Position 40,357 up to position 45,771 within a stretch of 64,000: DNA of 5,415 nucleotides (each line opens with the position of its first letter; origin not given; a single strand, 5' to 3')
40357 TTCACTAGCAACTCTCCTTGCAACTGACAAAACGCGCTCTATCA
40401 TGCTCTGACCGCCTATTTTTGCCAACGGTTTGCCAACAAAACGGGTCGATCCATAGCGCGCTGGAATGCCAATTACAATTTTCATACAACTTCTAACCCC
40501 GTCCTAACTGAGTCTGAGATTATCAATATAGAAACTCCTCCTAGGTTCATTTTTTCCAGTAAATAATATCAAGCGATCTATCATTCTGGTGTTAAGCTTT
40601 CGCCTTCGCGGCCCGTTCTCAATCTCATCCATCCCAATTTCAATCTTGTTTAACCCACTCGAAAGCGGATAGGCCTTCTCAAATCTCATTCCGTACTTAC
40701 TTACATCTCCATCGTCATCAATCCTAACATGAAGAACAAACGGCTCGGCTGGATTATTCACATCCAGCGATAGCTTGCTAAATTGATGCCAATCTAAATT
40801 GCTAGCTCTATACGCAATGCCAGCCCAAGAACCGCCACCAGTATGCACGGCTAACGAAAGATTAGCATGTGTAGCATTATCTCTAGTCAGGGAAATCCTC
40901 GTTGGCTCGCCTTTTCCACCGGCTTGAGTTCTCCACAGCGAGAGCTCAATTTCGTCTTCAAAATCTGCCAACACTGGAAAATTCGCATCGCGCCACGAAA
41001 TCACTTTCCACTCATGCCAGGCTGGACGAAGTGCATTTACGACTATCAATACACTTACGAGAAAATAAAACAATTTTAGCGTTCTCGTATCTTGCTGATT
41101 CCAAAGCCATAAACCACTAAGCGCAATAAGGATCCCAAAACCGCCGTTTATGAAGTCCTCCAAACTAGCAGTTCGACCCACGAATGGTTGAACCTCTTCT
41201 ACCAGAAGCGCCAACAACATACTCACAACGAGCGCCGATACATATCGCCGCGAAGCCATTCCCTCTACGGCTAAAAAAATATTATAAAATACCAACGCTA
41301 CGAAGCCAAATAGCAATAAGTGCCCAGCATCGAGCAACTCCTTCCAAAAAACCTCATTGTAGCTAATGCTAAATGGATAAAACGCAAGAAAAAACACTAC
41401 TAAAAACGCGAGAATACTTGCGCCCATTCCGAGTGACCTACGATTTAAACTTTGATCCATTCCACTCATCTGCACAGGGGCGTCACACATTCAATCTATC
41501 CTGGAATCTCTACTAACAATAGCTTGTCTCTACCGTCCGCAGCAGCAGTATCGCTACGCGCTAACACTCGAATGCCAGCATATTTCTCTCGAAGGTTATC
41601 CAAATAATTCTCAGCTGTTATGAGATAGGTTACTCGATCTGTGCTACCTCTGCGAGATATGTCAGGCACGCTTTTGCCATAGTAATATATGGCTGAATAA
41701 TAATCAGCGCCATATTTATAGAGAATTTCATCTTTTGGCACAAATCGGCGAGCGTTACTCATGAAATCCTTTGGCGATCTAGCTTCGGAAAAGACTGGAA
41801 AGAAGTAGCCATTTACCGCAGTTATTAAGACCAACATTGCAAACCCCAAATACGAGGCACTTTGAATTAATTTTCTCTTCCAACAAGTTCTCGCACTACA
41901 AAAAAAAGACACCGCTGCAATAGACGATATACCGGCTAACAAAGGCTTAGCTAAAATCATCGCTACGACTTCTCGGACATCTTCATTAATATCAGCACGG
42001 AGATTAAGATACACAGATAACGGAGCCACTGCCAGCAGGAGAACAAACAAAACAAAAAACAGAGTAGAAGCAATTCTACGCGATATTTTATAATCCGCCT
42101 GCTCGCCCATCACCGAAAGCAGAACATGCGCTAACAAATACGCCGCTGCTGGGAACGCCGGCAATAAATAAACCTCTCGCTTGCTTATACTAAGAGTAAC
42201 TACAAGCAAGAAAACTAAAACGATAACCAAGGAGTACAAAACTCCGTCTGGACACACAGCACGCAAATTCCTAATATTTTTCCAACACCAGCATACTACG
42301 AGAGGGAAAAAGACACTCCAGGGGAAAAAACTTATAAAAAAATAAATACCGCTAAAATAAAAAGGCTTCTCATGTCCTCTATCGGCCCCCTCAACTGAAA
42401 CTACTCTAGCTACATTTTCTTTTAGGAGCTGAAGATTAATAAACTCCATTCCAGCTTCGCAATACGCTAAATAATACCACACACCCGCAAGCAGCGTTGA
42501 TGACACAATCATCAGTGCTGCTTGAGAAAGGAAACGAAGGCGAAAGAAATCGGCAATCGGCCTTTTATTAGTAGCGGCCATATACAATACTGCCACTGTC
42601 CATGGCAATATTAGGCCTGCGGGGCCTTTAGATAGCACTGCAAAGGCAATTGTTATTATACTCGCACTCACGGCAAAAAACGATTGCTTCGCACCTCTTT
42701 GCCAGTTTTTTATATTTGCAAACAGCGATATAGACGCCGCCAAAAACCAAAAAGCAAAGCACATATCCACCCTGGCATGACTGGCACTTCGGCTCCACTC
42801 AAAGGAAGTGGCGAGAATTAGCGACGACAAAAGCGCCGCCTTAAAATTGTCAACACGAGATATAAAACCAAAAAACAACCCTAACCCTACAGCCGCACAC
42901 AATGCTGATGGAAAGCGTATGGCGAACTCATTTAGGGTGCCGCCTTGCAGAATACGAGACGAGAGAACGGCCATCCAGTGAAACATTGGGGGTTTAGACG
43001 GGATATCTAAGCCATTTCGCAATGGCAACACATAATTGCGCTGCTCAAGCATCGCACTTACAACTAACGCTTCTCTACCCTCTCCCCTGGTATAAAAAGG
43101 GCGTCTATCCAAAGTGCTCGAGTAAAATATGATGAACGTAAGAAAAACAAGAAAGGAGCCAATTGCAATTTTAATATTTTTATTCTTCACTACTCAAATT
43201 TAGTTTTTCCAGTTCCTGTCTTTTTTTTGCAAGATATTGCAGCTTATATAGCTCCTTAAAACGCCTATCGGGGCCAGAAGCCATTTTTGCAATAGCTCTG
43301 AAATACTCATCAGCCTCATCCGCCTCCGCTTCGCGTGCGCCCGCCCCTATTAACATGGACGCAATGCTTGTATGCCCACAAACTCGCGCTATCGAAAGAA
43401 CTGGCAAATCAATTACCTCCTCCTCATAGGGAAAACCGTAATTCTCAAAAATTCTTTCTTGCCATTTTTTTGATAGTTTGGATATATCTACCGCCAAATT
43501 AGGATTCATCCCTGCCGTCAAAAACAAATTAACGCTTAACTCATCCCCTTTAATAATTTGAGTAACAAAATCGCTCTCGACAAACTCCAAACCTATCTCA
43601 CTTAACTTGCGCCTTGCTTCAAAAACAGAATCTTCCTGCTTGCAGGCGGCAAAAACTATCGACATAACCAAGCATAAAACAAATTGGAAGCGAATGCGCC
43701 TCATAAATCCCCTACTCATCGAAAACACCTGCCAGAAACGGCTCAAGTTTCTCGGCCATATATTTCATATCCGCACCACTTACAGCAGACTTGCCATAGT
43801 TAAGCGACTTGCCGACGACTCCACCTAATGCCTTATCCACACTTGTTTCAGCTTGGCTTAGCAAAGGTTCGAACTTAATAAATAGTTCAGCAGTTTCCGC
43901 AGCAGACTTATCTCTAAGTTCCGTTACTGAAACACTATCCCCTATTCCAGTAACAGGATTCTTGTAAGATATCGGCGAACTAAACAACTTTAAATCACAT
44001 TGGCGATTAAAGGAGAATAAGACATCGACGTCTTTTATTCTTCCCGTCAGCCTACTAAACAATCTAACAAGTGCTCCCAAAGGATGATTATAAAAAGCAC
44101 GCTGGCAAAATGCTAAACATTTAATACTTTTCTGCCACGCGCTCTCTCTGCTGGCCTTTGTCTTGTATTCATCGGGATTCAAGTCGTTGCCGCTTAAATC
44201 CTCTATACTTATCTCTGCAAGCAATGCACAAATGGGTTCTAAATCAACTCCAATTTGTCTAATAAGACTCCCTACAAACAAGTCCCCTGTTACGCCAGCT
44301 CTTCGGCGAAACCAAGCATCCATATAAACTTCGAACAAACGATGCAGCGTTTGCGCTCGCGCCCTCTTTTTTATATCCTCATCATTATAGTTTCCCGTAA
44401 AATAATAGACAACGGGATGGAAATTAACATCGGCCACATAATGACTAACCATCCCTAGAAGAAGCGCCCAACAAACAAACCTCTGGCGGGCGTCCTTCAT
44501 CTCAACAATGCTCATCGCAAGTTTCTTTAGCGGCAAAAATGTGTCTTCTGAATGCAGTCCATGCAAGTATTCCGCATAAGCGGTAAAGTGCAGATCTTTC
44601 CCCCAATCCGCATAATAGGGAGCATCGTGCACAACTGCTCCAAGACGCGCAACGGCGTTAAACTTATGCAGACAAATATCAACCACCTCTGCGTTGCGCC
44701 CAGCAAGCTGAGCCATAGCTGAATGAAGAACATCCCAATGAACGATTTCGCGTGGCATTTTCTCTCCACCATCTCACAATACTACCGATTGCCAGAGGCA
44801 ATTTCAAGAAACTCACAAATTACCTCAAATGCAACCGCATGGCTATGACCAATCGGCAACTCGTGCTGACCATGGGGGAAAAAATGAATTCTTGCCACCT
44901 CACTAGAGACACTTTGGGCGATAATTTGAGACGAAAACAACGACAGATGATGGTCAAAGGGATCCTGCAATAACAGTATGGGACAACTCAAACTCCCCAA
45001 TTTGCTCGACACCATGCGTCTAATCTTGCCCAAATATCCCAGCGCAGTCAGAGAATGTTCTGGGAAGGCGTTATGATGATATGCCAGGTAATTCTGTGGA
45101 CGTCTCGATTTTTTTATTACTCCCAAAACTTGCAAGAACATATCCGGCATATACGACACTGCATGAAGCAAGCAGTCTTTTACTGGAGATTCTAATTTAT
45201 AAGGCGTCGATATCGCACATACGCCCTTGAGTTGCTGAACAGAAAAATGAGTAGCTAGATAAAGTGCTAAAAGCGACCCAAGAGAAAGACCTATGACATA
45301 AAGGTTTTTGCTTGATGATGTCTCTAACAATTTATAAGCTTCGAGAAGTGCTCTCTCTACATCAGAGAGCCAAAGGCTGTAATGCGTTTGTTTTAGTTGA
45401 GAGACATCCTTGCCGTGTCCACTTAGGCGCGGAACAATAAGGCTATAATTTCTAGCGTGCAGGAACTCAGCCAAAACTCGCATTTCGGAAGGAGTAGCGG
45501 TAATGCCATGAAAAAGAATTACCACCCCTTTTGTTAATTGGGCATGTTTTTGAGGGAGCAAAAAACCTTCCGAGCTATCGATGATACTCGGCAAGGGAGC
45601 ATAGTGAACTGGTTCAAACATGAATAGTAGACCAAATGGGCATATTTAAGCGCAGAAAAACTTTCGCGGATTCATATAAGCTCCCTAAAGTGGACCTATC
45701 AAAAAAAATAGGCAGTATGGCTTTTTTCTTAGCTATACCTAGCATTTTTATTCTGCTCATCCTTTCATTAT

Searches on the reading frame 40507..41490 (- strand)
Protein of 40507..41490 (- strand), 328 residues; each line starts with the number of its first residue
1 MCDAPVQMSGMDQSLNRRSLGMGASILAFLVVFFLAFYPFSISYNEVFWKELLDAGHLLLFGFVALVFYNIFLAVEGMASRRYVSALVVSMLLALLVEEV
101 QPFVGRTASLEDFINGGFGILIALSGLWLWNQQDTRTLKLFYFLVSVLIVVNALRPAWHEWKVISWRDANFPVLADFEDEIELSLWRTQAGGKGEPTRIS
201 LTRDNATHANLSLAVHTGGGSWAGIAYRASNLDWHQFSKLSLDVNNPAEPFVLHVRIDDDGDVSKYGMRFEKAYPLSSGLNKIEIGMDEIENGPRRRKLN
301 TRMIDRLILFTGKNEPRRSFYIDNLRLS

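Call 54: search_protein_families(library=pfam, proteins=[window:40507-41490:-])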
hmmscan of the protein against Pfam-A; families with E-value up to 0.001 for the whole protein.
window:40507-41490:- (328 aa): 2 families
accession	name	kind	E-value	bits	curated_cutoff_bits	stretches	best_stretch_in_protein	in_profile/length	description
PF03425.19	CBM_11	-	0.00019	22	27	1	173-287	14-132/182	Carbohydrate binding domain (family 11)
PF04892.17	VanZ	-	0.00055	21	30.1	0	31-127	7-122/126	VanZ like family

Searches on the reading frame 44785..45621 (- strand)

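Call 55: search_protein_families(library=pfam, proteins=[window:44785-45621:-])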
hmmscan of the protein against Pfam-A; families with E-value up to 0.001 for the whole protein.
window:44785-45621:- (279 aa): 4 families
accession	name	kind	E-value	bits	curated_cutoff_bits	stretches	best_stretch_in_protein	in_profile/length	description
PF12146.15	Hydrolase_4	-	5.5e-13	49.2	27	1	30-255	3-234/239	Serine aminopeptidase, S33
PF00561.26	Abhydrolase_1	-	3.3e-10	40.5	25.8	1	33-167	2-129/245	alpha/beta hydrolase fold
PF12697.13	Abhydrolase_6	-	1.4e-09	39.3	26.3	1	34-264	1-215/217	Alpha/beta hydrolase family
PF02230.22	Abhydrolase_2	-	0.00015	22.1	23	0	102-148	102-147/217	Phospholipase/Carboxylesterase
